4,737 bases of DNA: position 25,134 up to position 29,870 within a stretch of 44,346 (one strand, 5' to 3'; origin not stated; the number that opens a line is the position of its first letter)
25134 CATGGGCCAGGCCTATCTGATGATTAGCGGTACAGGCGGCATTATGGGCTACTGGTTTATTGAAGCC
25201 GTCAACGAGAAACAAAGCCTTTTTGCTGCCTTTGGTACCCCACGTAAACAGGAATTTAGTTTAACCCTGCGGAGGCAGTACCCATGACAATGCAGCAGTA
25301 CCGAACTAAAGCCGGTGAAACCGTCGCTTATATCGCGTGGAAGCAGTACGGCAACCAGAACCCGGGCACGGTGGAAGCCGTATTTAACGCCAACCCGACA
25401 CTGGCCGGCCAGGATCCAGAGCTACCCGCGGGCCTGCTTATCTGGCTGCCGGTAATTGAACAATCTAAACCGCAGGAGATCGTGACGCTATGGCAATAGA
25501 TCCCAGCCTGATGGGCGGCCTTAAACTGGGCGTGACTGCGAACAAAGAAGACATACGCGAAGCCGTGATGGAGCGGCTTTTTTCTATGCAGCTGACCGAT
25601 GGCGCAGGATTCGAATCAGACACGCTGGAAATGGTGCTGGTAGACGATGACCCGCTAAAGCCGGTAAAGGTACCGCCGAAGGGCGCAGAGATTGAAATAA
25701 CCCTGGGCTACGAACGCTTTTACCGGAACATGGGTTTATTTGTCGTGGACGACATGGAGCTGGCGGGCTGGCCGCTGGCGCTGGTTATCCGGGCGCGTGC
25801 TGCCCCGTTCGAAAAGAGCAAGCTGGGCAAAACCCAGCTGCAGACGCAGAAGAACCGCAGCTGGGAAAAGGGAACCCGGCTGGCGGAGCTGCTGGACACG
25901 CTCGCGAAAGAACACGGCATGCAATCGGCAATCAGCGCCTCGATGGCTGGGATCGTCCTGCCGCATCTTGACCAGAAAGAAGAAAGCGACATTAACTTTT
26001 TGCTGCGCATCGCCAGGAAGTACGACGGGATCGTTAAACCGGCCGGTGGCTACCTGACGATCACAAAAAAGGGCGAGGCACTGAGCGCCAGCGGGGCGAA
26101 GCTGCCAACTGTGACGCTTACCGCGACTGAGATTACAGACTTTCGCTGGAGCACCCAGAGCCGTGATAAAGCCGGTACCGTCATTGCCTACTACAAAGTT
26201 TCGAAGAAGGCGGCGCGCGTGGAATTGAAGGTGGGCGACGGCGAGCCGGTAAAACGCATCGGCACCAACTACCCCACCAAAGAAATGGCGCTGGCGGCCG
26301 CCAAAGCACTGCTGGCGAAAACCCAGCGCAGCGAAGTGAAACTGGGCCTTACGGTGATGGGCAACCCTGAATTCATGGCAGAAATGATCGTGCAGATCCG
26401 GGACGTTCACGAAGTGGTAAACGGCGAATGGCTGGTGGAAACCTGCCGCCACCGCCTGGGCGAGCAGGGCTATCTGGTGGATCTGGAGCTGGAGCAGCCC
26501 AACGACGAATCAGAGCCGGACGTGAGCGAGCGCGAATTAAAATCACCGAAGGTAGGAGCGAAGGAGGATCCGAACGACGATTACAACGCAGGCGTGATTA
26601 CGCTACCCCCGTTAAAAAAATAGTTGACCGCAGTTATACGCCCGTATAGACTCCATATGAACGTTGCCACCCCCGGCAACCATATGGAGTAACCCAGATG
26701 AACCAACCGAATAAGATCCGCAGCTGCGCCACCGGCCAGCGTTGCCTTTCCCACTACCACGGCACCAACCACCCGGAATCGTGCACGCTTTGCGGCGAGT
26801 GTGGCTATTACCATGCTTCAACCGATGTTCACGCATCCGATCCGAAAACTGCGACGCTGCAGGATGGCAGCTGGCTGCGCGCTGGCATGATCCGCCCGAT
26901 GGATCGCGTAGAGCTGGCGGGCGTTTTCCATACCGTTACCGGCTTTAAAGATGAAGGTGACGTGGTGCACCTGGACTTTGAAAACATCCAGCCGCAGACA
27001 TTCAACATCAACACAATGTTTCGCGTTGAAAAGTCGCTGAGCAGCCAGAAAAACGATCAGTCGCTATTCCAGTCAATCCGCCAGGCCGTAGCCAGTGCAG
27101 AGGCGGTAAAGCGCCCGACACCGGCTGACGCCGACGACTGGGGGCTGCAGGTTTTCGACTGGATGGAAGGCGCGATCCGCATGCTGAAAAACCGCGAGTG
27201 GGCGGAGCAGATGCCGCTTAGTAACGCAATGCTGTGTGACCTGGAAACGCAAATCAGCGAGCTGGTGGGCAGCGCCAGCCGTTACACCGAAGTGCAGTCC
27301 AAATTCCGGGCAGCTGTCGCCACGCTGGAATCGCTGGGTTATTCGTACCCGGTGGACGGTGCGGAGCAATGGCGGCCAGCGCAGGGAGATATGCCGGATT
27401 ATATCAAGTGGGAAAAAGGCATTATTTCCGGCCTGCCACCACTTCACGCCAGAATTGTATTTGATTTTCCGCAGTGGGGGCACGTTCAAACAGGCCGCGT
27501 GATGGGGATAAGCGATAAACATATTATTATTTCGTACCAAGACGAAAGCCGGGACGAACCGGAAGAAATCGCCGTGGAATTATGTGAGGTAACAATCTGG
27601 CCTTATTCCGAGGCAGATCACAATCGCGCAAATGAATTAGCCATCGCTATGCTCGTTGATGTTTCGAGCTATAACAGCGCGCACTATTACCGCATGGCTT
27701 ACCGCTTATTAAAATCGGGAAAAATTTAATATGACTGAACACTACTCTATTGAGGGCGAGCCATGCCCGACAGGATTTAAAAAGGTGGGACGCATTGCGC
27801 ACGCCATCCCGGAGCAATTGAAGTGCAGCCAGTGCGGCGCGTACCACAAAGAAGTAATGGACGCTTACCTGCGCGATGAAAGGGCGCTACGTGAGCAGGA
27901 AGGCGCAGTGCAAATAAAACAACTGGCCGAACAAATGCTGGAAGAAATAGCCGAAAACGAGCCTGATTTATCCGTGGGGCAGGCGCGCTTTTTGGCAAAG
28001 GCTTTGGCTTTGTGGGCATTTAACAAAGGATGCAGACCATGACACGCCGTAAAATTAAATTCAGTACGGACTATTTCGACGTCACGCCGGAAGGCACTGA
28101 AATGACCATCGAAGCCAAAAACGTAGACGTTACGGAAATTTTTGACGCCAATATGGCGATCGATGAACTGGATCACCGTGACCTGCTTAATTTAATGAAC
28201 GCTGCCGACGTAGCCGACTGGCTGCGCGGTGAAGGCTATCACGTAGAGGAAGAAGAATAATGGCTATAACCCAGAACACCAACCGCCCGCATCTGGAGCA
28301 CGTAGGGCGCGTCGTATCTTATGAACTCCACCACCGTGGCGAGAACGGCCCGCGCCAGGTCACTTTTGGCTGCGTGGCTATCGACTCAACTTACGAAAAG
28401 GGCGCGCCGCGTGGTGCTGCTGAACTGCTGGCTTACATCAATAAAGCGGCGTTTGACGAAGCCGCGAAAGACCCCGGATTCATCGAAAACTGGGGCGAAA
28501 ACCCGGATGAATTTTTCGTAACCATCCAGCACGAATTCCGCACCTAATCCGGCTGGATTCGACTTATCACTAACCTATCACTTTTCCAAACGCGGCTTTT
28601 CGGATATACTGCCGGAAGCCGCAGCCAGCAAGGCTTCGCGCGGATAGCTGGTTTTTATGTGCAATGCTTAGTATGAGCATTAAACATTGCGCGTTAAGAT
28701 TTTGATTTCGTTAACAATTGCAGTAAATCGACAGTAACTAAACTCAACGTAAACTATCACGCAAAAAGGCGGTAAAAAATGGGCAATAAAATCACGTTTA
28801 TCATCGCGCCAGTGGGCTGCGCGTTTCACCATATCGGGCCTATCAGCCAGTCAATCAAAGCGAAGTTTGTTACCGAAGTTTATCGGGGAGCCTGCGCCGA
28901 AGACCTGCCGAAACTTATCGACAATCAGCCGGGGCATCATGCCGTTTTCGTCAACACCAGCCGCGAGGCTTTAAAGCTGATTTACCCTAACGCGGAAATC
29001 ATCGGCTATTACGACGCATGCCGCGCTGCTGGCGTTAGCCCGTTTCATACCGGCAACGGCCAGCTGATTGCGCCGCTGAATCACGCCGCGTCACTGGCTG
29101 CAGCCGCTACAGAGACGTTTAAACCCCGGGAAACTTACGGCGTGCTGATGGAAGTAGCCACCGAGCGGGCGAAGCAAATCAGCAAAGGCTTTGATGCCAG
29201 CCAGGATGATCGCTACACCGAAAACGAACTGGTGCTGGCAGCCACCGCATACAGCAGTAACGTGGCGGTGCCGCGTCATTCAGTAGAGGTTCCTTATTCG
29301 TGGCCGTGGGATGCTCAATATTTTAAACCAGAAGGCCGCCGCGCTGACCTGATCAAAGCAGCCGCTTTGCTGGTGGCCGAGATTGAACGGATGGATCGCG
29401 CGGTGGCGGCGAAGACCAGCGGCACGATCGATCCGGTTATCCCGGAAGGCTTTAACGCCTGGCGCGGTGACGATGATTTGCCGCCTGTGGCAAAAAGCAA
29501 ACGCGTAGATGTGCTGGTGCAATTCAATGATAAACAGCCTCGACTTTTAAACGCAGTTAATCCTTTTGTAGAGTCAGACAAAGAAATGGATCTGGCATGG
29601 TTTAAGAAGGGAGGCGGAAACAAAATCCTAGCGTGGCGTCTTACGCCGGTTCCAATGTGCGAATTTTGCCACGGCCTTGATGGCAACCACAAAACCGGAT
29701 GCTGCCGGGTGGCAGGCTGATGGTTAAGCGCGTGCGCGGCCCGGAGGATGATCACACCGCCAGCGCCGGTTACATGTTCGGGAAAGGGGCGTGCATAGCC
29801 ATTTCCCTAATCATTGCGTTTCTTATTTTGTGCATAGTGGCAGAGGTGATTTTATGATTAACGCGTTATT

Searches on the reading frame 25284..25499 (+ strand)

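Call 45: search_protein_families(library=pfam, max_evalue=0.05, proteins=[window:25284-25499:+])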
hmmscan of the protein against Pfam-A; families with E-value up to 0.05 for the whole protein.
window:25284-25499:+ (71 aa): 1 family
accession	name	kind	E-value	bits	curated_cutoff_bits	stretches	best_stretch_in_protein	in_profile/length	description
PF05489.18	Phage_tail_X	-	3e-13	49.6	22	1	7-61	4-57/60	Phage Tail Protein X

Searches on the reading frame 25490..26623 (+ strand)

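Call 45: search_protein_families(library=pfam, max_evalue=0.05, proteins=[window:25490-26623:+])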
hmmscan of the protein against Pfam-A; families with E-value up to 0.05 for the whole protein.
window:25490-26623:+ (377 aa): 2 families
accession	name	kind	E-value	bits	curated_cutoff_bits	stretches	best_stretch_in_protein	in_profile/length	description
PF05954.17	Phage_GPD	-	8.6e-10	38.7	30.1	1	118-325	77-303/305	Phage tail baseplate hub (GPD)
PF24032.1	YQBQ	-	7.3e-06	26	27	1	268-335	227-294/294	YQBQ-like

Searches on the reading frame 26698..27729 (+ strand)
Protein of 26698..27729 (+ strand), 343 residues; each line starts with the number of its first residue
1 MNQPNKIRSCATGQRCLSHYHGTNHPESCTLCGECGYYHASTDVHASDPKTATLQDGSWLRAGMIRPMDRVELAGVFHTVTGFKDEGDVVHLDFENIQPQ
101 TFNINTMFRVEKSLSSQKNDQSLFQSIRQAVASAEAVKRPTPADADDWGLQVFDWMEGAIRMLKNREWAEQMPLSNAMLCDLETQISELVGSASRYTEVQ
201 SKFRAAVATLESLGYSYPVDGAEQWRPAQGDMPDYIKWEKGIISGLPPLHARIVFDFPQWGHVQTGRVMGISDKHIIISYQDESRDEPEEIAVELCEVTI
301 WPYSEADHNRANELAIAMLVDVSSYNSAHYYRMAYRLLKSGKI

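Call 15: search_protein_families(library=pfam, max_evalue=0.01, proteins=[window:26698-27729:+])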
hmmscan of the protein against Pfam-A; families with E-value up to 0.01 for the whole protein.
window:26698-27729:+ (343 aa): 0 families

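Call 18: search_protein_families(library=phrogs, max_evalue=0.001, proteins=[window:26698-27729:+])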
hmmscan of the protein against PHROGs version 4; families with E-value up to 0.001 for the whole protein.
window:26698-27729:+ (343 aa): 0 families

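Call 27: find_related_loci(query=window:26698-27729:+, collection=viral_contigs, flank=10000)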
Query window:26698-27729:+ (343 aa) in viral_contigs; peptide patterns used: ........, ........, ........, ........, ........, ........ (x = any residue, [..] = any of these).
3 stretches matched a pattern; 1 encode a relative of the query (tblastn E <= 1e-3); 1 distinct loci.
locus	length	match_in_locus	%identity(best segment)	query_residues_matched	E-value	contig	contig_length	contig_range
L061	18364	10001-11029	98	1-343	0e+0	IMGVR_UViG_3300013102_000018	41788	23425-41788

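Call 97: search_protein_families(library=ncbifam, max_evalue=0.01, proteins=[window:26698-27729:+])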
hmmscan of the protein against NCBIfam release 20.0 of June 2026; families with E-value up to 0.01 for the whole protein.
window:26698-27729:+ (343 aa): 0 families

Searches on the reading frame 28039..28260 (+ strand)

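Call 15: search_protein_families(library=pfam, max_evalue=0.01, proteins=[window:28039-28260:+])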
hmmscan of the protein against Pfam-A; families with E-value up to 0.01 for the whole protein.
window:28039-28260:+ (73 aa): 0 families

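Call 18: search_protein_families(library=phrogs, max_evalue=0.001, proteins=[window:28039-28260:+])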
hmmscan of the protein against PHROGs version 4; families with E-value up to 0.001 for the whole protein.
window:28039-28260:+ (73 aa): 2 families
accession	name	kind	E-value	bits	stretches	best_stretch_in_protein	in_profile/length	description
phrog_7311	-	unknown function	0.00055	21.5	0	43-73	62-92/92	-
phrog_14049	-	unknown function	0.00068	20.9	1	20-70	57-107/108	-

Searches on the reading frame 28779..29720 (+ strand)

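Call 15: search_protein_families(library=pfam, max_evalue=0.01, proteins=[window:28779-29720:+])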
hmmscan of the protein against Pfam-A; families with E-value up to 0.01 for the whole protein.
window:28779-29720:+ (313 aa): 0 families

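Call 18: search_protein_families(library=phrogs, max_evalue=0.001, proteins=[window:28779-29720:+])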
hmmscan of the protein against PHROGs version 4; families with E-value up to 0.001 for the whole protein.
window:28779-29720:+ (313 aa): 9 families
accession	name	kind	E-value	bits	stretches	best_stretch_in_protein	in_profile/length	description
phrog_6628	-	unknown function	1.2e-26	94.5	1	88-213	545-670/685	-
phrog_9763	-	unknown function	3.1e-25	90.4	1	105-212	134-239/247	-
phrog_11504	-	unknown function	4.8e-22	80.3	1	124-213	280-373/376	-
phrog_9434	-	unknown function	1.1e-21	78.8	1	120-212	399-496/507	-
phrog_3956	-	unknown function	2e-21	77.7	1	90-214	465-582/585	-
phrog_6574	-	unknown function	2.1e-18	68.1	1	123-215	111-213/217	-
phrog_14548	-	unknown function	3.6e-14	53.7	1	122-211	285-373/378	-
phrog_19550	-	unknown function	6.8e-14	53.3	1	116-211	82-181/186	-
phrog_28211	-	unknown function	0.00069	20.3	0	123-211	128-224/234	-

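Call 97: search_protein_families(library=ncbifam, max_evalue=0.01, proteins=[window:28779-29720:+])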
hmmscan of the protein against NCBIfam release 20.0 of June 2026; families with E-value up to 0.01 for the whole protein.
window:28779-29720:+ (313 aa): 0 families
